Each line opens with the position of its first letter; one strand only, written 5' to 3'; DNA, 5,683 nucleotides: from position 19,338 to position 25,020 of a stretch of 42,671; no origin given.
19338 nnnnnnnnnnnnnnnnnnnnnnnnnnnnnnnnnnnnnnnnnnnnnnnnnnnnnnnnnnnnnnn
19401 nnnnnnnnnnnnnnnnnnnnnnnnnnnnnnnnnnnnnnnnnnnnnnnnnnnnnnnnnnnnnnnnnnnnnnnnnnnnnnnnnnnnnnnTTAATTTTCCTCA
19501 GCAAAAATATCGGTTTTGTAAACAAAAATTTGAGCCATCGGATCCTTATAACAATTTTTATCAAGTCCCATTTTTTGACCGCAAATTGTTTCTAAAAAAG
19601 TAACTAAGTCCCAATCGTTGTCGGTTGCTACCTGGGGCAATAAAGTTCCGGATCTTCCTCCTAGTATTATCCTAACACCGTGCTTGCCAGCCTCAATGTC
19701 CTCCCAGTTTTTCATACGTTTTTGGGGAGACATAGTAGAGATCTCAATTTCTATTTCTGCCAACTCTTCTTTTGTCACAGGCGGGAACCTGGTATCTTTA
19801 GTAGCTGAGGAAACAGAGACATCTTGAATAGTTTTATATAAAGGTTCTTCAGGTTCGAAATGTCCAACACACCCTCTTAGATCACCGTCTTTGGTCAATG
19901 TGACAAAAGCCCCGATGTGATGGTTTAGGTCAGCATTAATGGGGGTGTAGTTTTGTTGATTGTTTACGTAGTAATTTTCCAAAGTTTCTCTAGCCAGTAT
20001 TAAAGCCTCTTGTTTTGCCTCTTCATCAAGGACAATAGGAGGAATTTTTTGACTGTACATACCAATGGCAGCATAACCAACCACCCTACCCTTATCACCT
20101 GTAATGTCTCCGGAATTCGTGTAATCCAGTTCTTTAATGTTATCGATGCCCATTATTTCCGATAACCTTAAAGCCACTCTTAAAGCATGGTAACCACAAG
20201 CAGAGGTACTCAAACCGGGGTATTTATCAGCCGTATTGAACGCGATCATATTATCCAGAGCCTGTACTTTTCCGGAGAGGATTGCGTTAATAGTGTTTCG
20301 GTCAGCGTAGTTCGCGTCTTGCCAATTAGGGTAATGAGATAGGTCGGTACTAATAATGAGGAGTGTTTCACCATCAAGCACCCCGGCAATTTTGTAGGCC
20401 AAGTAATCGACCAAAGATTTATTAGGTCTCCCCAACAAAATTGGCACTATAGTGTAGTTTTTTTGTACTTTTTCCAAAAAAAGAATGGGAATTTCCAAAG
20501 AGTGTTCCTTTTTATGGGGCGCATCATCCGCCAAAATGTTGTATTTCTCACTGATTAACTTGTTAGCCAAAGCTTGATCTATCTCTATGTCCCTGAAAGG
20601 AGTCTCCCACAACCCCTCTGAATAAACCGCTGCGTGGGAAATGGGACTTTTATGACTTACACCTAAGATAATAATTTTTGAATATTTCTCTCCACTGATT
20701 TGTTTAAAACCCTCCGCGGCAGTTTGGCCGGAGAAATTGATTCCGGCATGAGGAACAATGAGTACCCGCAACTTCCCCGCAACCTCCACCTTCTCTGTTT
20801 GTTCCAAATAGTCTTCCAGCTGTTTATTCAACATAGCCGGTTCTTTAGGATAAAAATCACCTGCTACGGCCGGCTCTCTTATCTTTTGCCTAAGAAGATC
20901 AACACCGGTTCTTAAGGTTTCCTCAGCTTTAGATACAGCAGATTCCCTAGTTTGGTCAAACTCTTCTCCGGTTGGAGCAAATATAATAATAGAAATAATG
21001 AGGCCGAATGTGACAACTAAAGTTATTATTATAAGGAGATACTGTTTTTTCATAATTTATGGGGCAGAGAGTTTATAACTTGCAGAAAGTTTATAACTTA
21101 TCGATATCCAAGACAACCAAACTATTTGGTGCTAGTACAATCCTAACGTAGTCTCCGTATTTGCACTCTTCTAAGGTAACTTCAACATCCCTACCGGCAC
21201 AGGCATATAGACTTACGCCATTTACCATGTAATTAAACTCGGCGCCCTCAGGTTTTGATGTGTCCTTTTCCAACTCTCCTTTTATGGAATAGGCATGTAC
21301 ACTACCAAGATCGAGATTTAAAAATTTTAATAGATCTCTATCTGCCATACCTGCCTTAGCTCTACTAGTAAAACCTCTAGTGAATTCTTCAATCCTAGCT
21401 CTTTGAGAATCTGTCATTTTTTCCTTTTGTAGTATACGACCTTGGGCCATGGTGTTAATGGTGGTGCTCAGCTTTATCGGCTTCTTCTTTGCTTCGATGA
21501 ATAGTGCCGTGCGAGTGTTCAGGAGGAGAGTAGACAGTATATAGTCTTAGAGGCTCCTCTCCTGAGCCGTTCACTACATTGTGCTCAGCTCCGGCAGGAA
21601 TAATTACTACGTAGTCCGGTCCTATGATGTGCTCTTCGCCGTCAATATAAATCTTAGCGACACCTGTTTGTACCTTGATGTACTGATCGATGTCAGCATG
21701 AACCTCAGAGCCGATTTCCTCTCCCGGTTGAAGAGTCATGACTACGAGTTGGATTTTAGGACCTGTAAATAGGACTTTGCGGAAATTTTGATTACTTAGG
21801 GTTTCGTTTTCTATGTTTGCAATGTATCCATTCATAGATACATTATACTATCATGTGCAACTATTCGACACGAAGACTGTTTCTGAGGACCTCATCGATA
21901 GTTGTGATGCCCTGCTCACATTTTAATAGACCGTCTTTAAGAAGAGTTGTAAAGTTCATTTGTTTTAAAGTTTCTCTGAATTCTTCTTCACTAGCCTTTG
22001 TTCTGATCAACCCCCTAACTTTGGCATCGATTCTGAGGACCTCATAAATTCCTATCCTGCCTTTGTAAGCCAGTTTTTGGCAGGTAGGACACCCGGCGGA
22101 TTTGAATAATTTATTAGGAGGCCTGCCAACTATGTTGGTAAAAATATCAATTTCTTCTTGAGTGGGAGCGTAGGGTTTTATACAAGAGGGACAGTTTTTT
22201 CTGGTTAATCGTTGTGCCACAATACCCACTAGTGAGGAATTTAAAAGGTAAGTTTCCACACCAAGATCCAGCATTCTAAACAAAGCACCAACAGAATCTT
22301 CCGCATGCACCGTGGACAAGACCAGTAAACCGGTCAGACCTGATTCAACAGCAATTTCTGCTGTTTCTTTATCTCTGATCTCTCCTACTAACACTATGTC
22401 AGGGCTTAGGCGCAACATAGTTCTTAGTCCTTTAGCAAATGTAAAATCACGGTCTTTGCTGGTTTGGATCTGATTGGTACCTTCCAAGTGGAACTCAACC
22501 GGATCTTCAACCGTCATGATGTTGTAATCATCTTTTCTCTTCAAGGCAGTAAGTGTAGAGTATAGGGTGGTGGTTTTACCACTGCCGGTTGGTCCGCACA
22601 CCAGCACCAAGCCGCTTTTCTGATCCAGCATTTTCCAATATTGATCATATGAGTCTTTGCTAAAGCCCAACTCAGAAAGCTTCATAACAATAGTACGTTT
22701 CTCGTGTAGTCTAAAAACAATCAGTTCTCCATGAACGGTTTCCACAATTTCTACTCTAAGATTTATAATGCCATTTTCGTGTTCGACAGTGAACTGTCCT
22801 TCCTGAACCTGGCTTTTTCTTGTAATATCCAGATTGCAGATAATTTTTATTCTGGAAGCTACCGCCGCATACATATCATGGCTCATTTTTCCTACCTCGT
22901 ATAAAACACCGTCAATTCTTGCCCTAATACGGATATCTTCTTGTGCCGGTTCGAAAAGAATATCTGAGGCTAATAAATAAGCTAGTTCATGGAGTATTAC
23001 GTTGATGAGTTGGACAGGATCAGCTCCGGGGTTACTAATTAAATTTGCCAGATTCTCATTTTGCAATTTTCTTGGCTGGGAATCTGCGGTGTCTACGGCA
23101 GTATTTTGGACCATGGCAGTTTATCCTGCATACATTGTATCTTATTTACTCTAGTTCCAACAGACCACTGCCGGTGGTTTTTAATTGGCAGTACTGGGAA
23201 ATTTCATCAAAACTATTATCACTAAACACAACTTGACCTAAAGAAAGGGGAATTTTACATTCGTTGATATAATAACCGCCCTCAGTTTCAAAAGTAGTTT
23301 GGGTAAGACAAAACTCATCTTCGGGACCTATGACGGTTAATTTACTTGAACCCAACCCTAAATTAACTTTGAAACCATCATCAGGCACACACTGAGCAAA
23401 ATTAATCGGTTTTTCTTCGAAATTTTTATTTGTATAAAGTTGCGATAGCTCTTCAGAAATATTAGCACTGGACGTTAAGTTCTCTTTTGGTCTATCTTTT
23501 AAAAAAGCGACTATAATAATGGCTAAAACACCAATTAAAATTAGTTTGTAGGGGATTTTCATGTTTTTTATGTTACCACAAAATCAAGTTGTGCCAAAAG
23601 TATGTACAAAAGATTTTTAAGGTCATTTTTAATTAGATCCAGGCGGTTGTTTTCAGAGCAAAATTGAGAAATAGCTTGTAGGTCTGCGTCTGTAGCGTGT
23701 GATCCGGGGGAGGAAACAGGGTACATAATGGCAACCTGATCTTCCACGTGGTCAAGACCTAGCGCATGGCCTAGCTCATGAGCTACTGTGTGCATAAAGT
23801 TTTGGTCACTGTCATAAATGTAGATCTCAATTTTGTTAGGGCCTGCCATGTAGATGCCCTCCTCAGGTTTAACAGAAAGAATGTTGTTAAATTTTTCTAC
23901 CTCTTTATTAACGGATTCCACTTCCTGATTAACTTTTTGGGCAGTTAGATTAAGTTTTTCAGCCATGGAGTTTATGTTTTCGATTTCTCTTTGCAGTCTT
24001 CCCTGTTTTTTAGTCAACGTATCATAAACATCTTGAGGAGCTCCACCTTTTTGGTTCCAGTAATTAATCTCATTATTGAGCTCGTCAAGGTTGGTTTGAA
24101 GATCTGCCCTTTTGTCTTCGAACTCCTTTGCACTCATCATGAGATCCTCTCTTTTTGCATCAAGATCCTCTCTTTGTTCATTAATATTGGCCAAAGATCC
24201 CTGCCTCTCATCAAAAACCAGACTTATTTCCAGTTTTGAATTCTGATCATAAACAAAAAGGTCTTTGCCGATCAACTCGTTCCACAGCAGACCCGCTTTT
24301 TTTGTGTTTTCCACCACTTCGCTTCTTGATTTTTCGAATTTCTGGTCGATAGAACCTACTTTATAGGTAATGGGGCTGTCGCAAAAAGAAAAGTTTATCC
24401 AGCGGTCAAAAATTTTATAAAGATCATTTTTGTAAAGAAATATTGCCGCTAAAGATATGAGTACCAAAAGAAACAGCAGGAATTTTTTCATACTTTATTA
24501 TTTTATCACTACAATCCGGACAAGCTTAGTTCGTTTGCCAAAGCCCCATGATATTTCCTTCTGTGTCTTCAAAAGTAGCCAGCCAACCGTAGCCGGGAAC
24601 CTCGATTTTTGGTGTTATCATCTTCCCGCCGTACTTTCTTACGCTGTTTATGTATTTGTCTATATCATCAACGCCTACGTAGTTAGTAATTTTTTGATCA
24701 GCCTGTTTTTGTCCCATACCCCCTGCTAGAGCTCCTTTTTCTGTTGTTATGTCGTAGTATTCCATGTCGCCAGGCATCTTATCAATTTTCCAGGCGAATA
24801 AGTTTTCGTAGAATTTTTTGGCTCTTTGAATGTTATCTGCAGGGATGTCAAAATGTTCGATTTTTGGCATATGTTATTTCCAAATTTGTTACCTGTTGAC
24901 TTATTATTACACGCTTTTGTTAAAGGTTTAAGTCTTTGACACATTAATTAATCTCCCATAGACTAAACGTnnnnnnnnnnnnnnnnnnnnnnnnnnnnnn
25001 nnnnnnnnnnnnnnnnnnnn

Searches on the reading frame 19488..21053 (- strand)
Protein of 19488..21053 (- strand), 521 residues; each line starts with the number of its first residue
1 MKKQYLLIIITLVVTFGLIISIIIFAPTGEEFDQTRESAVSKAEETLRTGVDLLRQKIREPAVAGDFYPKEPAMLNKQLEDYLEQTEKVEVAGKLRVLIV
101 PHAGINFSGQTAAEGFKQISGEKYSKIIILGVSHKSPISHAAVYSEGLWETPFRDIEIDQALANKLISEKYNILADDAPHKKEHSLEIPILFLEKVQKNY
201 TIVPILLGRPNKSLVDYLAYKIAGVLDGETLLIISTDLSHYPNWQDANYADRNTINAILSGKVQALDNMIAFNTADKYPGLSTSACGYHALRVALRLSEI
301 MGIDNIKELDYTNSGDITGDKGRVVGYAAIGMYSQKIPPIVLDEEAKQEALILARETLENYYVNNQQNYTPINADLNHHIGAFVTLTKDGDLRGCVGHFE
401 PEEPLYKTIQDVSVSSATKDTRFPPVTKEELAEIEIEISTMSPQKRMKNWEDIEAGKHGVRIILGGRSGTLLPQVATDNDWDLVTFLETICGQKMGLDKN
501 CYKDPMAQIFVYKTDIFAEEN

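Call 8: search_protein_families(library=pfam, proteins=[window:19488-21053:-], max_evalue=0.001)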
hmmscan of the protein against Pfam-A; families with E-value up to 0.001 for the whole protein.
window:19488-21053:- (521 aa): 2 families
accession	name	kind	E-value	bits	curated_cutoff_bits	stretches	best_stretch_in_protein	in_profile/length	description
PF01875.22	Memo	-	6.8e-57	193.2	27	1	60-330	1-268/269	Memo-like protein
PF01871.22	AMMECR1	-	2e-47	161.3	25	1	353-517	3-168/168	AMMECR1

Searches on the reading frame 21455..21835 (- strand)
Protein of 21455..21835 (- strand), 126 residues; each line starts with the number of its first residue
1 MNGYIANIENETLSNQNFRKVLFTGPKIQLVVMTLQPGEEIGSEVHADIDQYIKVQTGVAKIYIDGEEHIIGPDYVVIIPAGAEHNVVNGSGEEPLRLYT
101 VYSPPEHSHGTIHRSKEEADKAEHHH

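Call 7: search_protein_families(library=pfam, proteins=[window:21455-21835:-], max_evalue=0.001)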
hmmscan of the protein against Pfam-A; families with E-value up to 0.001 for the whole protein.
window:21455-21835:- (126 aa): 3 families
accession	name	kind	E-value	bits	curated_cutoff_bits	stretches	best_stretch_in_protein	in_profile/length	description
PF07883.17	Cupin_2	-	1.8e-14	53.6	27.2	1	32-102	2-70/70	Cupin domain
PF02311.25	AraC_binding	-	1.8e-05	24.9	21.1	1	55-111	29-84/135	AraC-like ligand binding domain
PF01050.24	MannoseP_isomer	-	0.00014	22.5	23.6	1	24-103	24-102/116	Mannose-6-phosphate isomerase C-terminal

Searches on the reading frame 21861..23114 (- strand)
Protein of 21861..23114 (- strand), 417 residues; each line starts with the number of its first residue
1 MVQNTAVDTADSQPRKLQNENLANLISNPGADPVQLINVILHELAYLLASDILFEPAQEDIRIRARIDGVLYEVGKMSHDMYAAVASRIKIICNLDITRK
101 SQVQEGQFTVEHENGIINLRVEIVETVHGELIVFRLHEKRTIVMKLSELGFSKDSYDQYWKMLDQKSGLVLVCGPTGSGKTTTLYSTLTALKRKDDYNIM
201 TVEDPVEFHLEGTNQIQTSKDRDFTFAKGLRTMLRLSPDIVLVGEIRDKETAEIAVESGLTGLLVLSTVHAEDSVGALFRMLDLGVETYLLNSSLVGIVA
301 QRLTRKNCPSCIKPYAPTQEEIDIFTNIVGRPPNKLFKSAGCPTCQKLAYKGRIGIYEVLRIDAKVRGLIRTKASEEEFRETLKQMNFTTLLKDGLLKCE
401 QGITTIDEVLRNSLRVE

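Call 7: search_protein_families(library=pfam, proteins=[window:21861-23114:-], max_evalue=0.001)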
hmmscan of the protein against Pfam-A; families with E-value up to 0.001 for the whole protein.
window:21861-23114:- (417 aa): 4 families
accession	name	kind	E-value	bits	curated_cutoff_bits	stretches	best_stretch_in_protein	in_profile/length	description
PF00437.27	T2SSE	-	7.3e-106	354.4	24.9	1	35-411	10-370/370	Type II/IV secretion system protein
PF25199.1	nSTAND_NTPase5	-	1.9e-05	24.9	34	1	165-219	39-93/145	Novel STAND NTPase 5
PF20720.3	nSTAND3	-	3.3e-05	24.1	27.2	1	153-209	4-58/155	Novel STAND NTPase 3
PF13476.12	AAA_23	-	0.00028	22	27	1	163-229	15-84/201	AAA domain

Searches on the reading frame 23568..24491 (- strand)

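Call 7: search_protein_families(library=pfam, proteins=[window:23568-24491:-], max_evalue=0.001)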
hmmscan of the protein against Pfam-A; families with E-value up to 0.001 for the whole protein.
window:23568-24491:- (307 aa): 5 families
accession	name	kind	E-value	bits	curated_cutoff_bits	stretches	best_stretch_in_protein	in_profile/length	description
PF00413.30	Peptidase_M10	-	1.5e-09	38.3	24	1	40-276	6-156/159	Matrixin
PF13688.12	Reprolysin_5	-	0.00019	22.2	27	1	201-273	131-182/196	Metallo-peptidase family M12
PF14639.11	YqgF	-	0.00049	20.4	35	1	178-261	34-116/150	Holliday-junction resolvase-like of SPT6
PF10368.14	YkyA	-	0.00058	20.1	28.8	0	45-203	13-171/186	Putative cell-wall binding lipoprotein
PF11932.13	DUF3450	-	0.0007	19.4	32.6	1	132-203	15-86/241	Protein of unknown function (DUF3450)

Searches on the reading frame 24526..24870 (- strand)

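Call 7: search_protein_families(library=pfam, proteins=[window:24526-24870:-], max_evalue=0.001)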
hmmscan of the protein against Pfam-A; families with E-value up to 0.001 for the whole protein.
window:24526-24870:- (114 aa): 2 families
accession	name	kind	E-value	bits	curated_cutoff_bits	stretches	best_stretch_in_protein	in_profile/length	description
PF00903.31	Glyoxalase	-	4.6e-07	30.7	20.6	1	3-106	1-117/121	Glyoxalase/Bleomycin resistance protein/Dioxygenase superfamily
PF22677.2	Ble-like_N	-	0.0001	22.4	24.5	1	4-43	2-40/41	Bleomycin resistance protein-like N-terminal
